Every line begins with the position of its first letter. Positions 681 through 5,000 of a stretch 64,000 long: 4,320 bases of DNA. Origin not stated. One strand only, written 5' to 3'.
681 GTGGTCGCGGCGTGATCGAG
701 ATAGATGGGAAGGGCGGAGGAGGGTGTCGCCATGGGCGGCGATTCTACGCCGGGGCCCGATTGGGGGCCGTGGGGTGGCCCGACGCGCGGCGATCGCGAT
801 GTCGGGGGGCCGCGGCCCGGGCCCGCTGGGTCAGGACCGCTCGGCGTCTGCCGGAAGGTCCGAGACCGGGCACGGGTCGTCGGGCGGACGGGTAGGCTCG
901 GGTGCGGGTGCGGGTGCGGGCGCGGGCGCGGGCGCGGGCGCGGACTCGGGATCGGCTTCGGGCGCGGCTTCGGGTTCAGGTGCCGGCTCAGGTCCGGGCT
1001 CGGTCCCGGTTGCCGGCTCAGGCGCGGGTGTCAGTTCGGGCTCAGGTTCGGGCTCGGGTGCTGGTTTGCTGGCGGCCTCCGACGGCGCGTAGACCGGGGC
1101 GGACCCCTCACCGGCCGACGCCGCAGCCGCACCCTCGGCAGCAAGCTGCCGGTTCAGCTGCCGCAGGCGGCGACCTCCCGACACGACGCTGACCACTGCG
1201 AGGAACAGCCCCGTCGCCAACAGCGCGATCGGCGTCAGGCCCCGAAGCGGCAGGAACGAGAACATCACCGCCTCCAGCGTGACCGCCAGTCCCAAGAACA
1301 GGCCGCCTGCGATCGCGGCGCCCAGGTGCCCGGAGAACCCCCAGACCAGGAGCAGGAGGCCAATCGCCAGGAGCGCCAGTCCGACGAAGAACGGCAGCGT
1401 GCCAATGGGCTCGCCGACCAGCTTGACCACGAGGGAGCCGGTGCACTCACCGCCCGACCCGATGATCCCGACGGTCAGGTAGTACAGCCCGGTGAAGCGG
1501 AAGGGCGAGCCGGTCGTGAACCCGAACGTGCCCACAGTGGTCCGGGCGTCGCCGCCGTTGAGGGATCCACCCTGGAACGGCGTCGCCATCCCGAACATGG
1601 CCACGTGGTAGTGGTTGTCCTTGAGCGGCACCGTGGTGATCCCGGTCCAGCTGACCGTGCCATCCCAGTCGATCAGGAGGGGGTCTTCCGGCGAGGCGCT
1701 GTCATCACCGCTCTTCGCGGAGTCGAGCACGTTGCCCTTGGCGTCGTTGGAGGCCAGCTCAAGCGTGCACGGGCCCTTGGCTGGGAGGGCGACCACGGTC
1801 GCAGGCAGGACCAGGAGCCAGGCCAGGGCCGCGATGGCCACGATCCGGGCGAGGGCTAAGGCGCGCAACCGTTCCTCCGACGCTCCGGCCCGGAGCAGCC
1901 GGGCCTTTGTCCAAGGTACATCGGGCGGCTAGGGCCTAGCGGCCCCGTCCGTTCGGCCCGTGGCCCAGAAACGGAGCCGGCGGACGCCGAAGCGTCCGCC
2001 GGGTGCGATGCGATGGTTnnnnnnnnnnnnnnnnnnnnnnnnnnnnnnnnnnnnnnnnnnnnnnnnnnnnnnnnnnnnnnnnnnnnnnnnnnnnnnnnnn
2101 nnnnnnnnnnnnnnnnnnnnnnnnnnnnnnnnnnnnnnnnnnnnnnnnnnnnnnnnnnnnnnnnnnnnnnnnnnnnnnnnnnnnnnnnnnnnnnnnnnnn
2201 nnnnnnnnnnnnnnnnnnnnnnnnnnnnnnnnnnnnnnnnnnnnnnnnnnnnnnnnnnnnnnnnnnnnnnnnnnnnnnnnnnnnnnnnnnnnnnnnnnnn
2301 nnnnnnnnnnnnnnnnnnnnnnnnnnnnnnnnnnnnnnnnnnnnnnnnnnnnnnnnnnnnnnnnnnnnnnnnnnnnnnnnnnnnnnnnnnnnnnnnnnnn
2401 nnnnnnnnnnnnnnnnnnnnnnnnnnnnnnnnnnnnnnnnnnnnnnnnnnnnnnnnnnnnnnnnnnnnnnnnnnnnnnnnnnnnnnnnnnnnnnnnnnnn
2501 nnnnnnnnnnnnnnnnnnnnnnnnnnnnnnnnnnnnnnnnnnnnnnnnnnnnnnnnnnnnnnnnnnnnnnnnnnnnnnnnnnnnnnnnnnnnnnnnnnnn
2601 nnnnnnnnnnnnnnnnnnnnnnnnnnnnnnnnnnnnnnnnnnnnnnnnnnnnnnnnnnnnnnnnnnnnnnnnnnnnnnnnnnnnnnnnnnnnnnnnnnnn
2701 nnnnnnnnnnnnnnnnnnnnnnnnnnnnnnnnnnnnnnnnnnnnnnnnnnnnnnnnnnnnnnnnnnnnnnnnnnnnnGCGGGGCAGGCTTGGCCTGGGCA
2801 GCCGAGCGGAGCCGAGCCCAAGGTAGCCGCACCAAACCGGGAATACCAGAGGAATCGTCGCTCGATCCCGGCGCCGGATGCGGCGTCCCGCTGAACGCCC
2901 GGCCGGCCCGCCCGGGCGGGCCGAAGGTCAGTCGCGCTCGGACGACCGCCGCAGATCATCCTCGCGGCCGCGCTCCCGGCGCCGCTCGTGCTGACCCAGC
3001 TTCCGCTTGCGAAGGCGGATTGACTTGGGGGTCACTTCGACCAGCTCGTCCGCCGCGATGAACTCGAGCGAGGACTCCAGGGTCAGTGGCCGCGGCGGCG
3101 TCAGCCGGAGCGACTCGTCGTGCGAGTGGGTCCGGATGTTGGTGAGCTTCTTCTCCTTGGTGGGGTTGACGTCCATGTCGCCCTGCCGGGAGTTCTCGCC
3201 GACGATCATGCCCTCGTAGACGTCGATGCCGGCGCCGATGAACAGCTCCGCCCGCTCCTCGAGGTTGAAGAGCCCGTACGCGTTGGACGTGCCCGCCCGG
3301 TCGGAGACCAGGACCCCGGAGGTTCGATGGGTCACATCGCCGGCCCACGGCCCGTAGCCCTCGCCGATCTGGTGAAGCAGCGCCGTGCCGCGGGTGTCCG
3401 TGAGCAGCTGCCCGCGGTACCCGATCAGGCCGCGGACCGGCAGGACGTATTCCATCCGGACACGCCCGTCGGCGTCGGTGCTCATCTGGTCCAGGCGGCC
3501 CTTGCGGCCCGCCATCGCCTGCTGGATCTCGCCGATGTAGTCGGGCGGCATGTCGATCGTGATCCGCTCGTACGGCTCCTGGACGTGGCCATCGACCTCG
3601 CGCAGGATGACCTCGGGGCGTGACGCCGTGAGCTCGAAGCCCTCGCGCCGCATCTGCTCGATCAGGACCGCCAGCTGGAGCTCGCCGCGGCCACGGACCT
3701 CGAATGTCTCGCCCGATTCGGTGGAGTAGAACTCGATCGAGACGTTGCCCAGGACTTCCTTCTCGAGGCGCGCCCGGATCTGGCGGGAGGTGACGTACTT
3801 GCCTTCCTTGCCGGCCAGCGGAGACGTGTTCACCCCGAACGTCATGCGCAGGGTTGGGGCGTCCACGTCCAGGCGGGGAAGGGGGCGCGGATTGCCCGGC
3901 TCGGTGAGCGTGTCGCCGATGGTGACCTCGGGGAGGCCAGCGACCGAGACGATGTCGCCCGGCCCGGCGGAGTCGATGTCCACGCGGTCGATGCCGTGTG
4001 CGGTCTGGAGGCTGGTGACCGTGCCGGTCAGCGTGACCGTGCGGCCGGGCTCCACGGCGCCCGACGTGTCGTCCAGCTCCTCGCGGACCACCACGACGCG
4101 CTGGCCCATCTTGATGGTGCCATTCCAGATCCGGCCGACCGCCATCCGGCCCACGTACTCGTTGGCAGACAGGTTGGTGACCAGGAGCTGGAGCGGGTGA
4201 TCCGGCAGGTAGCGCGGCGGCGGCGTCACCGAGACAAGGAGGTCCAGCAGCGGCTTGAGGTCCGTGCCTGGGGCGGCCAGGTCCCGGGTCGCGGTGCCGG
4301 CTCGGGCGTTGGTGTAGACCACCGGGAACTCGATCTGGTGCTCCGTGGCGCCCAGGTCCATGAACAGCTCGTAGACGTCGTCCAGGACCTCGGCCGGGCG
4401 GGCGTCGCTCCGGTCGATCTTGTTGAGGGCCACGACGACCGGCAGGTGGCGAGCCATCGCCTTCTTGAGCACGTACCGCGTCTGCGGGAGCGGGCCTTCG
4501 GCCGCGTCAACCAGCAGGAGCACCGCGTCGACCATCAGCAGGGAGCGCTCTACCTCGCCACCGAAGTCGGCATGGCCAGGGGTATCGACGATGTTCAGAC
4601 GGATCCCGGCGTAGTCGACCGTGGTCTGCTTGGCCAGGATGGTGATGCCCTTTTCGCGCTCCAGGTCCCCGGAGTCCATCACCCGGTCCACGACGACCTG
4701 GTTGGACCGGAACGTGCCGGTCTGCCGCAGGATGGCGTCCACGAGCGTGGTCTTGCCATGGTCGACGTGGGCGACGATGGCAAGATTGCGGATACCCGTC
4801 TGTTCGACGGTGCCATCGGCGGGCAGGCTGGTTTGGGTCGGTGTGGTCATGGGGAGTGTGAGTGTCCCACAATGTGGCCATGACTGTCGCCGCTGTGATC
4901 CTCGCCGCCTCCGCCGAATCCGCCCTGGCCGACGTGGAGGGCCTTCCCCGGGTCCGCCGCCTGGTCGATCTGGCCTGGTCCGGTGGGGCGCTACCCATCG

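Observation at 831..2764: Tandem paralogous secreted/membrane proteins of an unrecognised family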

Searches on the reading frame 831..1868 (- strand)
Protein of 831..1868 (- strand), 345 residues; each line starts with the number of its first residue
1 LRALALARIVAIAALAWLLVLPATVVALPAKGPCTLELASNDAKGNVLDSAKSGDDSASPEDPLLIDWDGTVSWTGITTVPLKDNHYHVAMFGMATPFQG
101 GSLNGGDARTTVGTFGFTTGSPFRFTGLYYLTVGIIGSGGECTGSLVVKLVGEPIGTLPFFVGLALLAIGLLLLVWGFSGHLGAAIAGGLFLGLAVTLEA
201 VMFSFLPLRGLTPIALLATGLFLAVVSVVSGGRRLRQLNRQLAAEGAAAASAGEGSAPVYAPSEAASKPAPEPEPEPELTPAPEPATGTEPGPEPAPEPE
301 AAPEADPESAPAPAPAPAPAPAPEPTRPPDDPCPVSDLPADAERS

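Call 4: search_protein_families(library=pfam, proteins=[window:831-1868:-], max_evalue=10)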
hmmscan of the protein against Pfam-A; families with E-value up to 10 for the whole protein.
window:831-1868:- (345 aa): 2 families
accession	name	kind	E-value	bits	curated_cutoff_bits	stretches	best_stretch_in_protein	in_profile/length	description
PF20060.4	DUF6459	-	0.21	12.4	27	1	217-250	6-39/105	Family of unknown function (DUF6459)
PF16311.10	TMEM100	-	3.5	7.7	34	1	190-239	65-113/133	Transmembrane protein 100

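Call 5: search_protein_families(library=ncbifam, proteins=[window:831-1868:-], max_evalue=10)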
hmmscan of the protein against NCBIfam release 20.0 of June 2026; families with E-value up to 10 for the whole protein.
window:831-1868:- (345 aa): 7 families
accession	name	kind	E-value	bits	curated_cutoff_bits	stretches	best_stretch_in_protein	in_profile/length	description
NF041620.1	MXAN_5187_fam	hypoth_equivalog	5.1e-05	23.2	200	1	210-342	314-457/601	MXAN_5187 family protein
NF011521.0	PRK14960.1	equivalog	0.0033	15.9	1228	1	219-304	363-445/702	DNA polymerase III subunit gamma/tau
NF033761.1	gliding_GltJ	equivalog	0.15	11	450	1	221-329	381-485/671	adventurous gliding motility protein GltJ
TIGR04526.1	predic_Ig_block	subfamily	0.27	10.1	150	1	267-318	82-135/693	putative immunoglobulin-blocking virulence protein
NF005846.3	PRK07764.1-6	equivalog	0.95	8.4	625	1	234-329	374-478/628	DNA polymerase III subunit gamma and tau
NF040486.1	SrfA_fam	subfamily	1.6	8.1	150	1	242-324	229-303/438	SrfA family protein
NF033847.1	MCP_Sipho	equivalog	2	7.5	75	1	235-324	43-131/549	major capsid protein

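Call 55: list_cluster_members(proteins=[P0001, window:831-1868:-, P0006, P0009, P0015, P0040, P0064, P0075, P0099, P0122])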
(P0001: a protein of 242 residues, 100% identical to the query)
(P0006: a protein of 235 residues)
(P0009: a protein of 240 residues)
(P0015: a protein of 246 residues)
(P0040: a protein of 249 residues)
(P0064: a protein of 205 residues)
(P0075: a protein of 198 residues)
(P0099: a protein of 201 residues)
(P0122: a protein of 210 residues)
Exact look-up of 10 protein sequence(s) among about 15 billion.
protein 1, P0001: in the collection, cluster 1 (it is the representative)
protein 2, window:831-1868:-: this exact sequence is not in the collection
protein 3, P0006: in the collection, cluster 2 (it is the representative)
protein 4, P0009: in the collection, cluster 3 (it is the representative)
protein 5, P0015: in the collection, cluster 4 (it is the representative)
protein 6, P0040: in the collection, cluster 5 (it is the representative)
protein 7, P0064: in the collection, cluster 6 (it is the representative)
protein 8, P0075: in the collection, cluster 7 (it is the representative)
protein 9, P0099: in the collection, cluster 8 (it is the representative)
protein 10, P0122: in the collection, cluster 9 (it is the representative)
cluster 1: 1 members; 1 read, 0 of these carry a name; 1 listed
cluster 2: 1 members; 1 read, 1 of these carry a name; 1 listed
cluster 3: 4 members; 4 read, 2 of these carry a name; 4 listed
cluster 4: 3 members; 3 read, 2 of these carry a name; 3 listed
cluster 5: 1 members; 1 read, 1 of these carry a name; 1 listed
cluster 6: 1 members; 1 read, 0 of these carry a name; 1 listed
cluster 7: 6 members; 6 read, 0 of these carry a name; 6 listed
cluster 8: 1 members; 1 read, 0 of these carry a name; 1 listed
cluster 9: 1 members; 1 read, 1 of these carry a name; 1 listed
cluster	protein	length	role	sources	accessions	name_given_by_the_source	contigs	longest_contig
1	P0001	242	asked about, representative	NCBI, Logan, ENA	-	-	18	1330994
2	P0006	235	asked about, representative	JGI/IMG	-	hypothetical protein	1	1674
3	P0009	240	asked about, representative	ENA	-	-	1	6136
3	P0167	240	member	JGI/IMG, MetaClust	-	\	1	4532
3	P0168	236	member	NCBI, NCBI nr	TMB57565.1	MAG: hypothetical protein E6J47_02075 [Chloroflexi bacterium] | MAG: hypothetical protein E6J47_02075 [Chloroflexota bacterium]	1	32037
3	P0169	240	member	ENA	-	-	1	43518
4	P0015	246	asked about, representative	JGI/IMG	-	-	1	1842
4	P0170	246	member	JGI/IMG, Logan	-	hypothetical protein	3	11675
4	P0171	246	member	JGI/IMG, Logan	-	hypothetical protein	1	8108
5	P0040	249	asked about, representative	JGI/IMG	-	hypothetical protein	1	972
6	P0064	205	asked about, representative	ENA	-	-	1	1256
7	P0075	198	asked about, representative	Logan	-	-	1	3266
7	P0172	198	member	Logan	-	-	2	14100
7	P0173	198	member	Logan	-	-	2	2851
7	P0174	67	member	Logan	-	-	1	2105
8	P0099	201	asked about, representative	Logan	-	-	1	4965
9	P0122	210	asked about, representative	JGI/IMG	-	hypothetical protein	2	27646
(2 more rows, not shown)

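Call 67: search_protein_families(library=padloc, proteins=[window:831-1868:-], max_evalue=0.01)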
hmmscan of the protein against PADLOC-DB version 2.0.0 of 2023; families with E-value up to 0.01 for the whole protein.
window:831-1868:- (345 aa): 0 families

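Call 68: search_protein_families(library=phrogs, proteins=[window:831-1868:-], max_evalue=0.01)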
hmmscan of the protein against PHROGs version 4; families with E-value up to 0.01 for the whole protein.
window:831-1868:- (345 aa): 1 family
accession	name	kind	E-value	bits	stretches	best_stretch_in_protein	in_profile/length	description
phrog_7187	-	unknown function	0.00089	19.7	1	265-326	368-444/527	-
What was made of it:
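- There are no PADLOC hits, and the only PHROGs hit is a weak one in g1's tail (calls 67, 68).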

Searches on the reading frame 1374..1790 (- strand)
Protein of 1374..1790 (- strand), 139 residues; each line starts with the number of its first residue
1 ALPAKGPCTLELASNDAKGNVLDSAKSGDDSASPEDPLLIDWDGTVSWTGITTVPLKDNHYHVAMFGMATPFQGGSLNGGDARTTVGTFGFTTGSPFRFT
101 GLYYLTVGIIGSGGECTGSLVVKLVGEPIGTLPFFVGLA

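Call 9: find_homologous_proteins(query=window:1374-1790:-, max_evalue=10)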
Query seq(139 aa) (139 aa): 2 proteins with E <= 10 among 13 candidates.
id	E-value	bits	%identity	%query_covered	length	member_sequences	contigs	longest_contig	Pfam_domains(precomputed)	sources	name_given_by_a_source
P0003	4.0e-31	126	51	92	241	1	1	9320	-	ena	-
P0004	3.3e-29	120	47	96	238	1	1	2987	-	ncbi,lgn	ncbi:MAG: hypothetical protein ACRDHD_10720 [Candidatus Limnocylindria bacterium]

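Call 14: find_encoding_contigs(protein=P0003, flank=10000)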
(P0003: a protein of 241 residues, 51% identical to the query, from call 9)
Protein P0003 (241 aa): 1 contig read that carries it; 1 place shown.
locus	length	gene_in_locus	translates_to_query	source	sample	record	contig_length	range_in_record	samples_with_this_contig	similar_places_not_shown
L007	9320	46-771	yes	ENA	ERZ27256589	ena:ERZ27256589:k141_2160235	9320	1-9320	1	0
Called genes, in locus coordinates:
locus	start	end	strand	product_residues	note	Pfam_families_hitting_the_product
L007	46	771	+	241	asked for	-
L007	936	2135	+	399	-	PF00266:Aminotran_5, PF01053:Cys_Met_Meta_PP (weak)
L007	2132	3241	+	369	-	PF03054:tRNA_Me_trans, PF20259:tRNA_Me_trans_M, PF20258:tRNA_Me_trans_C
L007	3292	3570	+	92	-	-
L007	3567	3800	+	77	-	-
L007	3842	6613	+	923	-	PF01411:tRNA-synt_2c, PF07973:tRNA_SAD, PF02272:DHHA1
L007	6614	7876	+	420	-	PF06723:MreB_Mbl (weak), PF14450:FtsA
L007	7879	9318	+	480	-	?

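Call 15: find_encoding_contigs(protein=P0004, flank=10000)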
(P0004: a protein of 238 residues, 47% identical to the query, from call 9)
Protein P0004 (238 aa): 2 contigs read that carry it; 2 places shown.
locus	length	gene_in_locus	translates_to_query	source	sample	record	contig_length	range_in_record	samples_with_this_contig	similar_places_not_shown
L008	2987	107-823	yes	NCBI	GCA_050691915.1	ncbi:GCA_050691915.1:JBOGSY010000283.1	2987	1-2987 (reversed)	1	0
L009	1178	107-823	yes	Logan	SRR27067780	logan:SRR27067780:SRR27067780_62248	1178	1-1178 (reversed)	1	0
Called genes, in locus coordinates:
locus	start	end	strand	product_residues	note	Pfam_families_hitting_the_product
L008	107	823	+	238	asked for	-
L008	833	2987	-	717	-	PF00676:E1_dh, PF02779:Transket_pyr, PF16870:OxoGdeHyase_C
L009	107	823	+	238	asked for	-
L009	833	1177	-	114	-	?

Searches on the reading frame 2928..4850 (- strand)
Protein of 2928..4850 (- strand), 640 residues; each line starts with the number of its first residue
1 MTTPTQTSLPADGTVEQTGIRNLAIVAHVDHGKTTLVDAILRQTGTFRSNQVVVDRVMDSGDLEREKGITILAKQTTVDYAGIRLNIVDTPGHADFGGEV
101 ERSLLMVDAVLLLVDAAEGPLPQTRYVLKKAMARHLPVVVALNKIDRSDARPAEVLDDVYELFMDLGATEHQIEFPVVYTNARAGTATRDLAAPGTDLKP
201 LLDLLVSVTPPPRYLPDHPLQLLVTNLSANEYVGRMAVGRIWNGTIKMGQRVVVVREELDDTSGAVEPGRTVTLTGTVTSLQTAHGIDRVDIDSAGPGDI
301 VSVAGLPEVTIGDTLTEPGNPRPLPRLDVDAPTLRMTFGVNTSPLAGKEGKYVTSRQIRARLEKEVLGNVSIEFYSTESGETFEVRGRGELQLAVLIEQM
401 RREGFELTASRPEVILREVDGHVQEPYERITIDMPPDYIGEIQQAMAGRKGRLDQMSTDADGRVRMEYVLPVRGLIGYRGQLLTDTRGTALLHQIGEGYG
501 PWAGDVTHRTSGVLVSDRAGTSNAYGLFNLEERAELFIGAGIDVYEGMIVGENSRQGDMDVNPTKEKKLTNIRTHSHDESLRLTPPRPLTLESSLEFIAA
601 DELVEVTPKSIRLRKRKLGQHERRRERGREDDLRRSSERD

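Call 43: find_encoding_contigs(protein=window:2928-4850:-, flank=4000, max_places=10)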
Protein window:2928-4850:- (640 aa): 15 contigs read that carry it; 2 places shown.
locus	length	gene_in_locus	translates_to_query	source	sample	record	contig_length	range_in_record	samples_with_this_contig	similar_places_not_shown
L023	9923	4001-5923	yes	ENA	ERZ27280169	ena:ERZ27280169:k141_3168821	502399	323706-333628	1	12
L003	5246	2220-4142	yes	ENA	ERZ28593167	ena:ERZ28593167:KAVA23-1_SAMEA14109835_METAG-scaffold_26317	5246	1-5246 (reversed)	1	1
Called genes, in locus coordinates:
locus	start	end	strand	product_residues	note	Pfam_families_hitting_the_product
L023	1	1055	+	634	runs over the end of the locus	PF01336:tRNA_anti-codon, PF00152:tRNA-synt_2, PF02938:GAD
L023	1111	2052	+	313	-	PF00892:EamA, PF03151:TPT (weak)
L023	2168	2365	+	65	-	-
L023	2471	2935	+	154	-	-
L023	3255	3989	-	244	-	PF12804:NTP_transf_3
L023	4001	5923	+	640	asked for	PF00009:GTP_EFTU, PF01926:MMR_HSR1 (weak), PF22042:EF-G_D2, PF03144:GTP_EFTU_D2, PF00679:EFG_C, PF21018:BipA_C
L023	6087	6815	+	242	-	-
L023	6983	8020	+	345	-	-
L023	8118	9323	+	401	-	PF00266:Aminotran_5, PF01053:Cys_Met_Meta_PP (weak), PF01041:DegT_DnrJ_EryC1 (weak)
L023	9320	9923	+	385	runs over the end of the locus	PF03054:tRNA_Me_trans, PF20259:tRNA_Me_trans_M, PF20258:tRNA_Me_trans_C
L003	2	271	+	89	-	?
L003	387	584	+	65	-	-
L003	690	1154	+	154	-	-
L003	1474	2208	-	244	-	PF12804:NTP_transf_3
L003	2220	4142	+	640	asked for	PF00009:GTP_EFTU, PF01926:MMR_HSR1 (weak), PF22042:EF-G_D2, PF03144:GTP_EFTU_D2, PF00679:EFG_C, PF21018:BipA_C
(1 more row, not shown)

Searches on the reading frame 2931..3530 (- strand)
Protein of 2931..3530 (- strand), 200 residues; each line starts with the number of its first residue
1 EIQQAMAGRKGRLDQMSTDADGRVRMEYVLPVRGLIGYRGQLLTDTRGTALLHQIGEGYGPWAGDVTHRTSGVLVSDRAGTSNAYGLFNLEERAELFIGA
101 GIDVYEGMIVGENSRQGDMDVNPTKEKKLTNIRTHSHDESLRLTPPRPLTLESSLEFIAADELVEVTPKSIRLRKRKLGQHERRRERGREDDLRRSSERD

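Call 78: find_related_loci(query=window:2931-3530:-, collection=metagenome_contigs, flank=4000)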
Query window:2931-3530:- (200 aa) in metagenome_contigs; peptide patterns used: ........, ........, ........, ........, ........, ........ (x = any residue, [..] = any of these).
600 stretches matched a pattern (row limit reached: there are more); 463 encode a relative of the query (tblastn E <= 1e-3); the best 80 are kept; 80 distinct loci.
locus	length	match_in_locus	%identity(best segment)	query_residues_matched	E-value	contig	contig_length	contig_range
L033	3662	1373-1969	89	1-199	3e-121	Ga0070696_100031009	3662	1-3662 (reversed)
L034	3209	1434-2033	88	1-200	3e-122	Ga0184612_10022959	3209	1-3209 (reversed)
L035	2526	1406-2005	87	1-200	4e-124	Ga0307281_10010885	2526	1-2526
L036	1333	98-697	88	1-200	5e-129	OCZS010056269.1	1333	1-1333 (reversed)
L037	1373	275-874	87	1-200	3e-128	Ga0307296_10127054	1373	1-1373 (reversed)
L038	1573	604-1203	87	1-200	2e-127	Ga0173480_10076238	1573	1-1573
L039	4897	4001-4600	87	1-200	2e-118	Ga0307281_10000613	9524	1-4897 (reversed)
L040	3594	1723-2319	88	1-199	4e-120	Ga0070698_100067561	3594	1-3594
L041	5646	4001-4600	87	1-200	6e-118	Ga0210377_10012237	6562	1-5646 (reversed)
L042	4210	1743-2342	87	1-200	3e-119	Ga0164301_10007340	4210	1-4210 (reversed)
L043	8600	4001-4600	88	1-200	1e-117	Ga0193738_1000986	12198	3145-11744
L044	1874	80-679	87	1-200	2e-125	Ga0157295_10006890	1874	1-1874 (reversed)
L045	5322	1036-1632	88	1-199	7e-118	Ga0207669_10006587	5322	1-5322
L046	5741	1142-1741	87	1-200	3e-117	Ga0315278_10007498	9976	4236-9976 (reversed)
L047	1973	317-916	86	1-200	1e-124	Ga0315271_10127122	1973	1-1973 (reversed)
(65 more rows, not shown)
